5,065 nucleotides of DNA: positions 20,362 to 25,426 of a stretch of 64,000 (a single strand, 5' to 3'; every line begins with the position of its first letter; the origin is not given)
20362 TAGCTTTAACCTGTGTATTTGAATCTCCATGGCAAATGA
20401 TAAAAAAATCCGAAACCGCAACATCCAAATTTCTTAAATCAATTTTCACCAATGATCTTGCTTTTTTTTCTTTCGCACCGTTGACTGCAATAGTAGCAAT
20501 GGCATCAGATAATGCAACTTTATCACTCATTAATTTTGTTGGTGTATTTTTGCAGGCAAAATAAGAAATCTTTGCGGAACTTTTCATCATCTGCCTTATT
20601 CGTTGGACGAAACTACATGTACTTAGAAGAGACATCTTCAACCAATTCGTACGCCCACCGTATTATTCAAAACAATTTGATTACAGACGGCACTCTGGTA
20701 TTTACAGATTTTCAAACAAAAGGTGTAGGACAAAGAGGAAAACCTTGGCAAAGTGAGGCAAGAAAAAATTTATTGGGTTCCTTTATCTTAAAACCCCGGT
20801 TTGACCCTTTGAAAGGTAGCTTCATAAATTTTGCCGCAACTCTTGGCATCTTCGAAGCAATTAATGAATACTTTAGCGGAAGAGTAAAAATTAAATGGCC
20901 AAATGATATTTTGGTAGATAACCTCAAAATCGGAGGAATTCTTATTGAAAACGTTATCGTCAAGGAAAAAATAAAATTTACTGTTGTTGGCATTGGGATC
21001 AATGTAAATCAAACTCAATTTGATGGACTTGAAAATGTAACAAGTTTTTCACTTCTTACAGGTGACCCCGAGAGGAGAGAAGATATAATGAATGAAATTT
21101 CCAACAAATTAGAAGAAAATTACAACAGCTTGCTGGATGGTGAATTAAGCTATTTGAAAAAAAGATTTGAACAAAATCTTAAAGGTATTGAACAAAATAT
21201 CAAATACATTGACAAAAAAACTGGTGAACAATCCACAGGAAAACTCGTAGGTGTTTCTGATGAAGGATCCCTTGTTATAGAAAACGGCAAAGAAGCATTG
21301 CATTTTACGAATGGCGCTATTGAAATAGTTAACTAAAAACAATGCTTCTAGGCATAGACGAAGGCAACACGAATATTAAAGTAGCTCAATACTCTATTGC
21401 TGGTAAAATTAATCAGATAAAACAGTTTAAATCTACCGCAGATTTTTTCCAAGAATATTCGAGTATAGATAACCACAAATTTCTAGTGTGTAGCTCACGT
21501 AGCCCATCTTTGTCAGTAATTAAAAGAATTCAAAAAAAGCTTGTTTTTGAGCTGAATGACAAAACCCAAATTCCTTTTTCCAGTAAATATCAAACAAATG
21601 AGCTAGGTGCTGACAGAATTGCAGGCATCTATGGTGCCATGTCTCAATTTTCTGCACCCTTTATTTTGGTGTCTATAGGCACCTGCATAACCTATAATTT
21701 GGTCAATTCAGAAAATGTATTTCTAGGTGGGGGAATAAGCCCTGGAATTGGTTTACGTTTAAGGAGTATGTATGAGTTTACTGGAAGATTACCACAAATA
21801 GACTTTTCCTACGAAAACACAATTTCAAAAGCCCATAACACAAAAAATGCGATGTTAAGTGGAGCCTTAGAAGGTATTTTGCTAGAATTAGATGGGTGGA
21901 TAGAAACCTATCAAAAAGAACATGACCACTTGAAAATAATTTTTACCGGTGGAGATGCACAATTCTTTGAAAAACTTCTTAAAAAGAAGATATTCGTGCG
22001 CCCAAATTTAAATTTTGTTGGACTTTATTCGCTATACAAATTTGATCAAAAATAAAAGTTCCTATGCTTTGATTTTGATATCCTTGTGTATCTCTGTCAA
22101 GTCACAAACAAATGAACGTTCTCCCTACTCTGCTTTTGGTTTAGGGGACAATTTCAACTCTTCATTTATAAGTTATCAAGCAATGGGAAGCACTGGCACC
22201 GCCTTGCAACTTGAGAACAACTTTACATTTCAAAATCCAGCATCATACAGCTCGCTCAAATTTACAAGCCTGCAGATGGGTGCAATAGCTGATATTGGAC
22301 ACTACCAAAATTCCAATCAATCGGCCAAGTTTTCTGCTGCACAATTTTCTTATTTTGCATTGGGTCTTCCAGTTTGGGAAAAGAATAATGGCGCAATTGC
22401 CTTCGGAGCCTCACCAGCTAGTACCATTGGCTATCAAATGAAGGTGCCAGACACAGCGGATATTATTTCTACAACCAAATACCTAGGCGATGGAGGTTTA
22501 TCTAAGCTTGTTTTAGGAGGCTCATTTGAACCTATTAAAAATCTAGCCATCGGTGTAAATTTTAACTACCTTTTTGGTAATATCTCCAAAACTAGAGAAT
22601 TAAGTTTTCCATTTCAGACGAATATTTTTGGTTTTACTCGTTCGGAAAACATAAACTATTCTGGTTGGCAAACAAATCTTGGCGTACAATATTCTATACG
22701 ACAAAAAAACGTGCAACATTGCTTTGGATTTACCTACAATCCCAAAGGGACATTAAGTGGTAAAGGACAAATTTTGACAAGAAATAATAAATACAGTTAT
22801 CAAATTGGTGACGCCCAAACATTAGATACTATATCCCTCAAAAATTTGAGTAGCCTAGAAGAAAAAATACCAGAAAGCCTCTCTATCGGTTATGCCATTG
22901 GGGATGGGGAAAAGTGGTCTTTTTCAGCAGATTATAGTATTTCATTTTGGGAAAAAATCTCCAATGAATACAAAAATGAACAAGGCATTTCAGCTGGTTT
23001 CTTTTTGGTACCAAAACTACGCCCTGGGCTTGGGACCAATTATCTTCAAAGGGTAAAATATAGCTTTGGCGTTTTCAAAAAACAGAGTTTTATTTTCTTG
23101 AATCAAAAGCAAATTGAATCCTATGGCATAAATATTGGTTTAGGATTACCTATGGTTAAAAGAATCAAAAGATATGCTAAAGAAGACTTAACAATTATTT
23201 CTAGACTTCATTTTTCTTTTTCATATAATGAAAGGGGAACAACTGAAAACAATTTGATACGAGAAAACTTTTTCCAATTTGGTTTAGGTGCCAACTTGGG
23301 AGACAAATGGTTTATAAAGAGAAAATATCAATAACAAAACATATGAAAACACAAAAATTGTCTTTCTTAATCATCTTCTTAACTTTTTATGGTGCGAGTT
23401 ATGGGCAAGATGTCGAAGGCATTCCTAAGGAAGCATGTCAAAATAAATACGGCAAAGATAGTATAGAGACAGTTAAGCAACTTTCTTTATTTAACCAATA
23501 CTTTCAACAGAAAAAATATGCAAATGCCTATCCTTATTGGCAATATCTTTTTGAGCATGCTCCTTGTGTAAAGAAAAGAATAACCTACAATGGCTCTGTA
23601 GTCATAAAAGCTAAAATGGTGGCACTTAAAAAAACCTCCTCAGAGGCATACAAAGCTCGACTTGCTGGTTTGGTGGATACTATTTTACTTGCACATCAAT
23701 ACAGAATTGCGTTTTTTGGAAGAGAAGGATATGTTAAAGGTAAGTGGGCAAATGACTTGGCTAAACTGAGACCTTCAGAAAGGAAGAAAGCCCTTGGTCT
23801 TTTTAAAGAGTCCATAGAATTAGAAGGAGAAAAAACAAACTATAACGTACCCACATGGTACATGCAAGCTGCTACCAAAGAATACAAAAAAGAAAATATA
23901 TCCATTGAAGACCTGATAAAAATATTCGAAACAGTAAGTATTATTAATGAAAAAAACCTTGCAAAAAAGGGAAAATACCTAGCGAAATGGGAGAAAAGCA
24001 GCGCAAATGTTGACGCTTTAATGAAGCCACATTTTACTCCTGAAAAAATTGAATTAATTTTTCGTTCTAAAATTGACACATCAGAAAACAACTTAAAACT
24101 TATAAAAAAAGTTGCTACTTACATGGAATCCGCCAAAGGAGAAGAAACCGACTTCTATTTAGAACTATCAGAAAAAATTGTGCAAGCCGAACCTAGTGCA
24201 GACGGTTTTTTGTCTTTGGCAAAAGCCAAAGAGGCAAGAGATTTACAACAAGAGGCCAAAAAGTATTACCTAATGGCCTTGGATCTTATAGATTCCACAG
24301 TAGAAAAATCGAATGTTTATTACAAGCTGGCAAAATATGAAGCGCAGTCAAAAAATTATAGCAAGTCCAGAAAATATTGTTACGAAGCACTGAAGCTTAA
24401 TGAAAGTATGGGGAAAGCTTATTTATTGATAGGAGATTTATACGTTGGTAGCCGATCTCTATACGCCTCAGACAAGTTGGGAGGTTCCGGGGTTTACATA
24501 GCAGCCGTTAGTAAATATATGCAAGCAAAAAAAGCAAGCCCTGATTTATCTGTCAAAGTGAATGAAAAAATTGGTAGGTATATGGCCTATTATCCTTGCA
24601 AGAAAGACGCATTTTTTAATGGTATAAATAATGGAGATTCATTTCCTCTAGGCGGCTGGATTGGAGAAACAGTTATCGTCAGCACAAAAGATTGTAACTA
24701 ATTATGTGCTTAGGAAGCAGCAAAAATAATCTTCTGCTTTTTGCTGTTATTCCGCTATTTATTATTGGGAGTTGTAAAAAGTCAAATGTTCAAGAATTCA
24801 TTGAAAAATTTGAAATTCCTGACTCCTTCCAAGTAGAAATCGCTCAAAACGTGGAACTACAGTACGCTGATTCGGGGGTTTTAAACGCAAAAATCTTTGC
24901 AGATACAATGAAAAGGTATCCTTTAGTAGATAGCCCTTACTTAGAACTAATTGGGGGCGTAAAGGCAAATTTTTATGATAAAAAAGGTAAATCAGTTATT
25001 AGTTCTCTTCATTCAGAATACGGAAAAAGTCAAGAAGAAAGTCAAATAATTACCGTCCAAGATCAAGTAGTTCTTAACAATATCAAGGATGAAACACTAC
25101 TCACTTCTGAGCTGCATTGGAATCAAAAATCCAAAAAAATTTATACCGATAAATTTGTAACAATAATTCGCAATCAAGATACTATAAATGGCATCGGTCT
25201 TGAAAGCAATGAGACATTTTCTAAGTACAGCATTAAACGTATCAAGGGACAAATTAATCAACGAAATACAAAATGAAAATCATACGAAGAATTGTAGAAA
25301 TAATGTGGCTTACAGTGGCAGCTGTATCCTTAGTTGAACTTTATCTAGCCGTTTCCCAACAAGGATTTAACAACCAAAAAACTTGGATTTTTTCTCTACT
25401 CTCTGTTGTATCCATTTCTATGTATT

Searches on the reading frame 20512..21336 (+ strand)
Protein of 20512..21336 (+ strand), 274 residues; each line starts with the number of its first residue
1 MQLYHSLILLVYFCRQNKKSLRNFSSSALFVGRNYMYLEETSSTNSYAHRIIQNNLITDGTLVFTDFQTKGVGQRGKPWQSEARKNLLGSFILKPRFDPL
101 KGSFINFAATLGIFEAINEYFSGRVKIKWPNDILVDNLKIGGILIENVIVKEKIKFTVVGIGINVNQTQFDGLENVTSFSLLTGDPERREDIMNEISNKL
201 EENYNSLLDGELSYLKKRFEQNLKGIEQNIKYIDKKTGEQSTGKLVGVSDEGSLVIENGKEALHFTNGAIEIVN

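Call 52: search_protein_families(library=pfam, proteins=[window:20512-21336:+], max_evalue=0.00001)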
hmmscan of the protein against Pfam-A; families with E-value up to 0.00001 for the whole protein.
window:20512-21336:+ (274 aa): 1 family
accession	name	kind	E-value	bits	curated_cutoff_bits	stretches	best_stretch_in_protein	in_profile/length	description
PF03099.24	BPL_LplA_LipB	-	1e-16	61.5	21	1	39-164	3-133/133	Biotin/lipoate A/B protein ligase family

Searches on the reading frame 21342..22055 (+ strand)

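Call 52: search_protein_families(library=pfam, proteins=[window:21342-22055:+], max_evalue=0.00001)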
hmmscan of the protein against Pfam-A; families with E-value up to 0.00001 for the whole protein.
window:21342-22055:+ (237 aa): 1 family
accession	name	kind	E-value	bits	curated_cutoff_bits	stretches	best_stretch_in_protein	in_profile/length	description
PF03309.20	Pan_kinase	-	7.3e-30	104.8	24.7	1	2-187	1-203/205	Type III pantothenate kinase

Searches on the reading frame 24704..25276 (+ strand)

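Call 52: search_protein_families(library=pfam, proteins=[window:24704-25276:+], max_evalue=0.00001)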
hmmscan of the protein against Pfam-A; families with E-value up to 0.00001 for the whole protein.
window:24704-25276:+ (190 aa): 1 family
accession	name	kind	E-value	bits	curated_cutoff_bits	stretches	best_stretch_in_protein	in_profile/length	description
PF06835.18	LptC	-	4.9e-17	62.5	21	1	48-182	38-172/175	Lipopolysaccharide-assembly, LptC-related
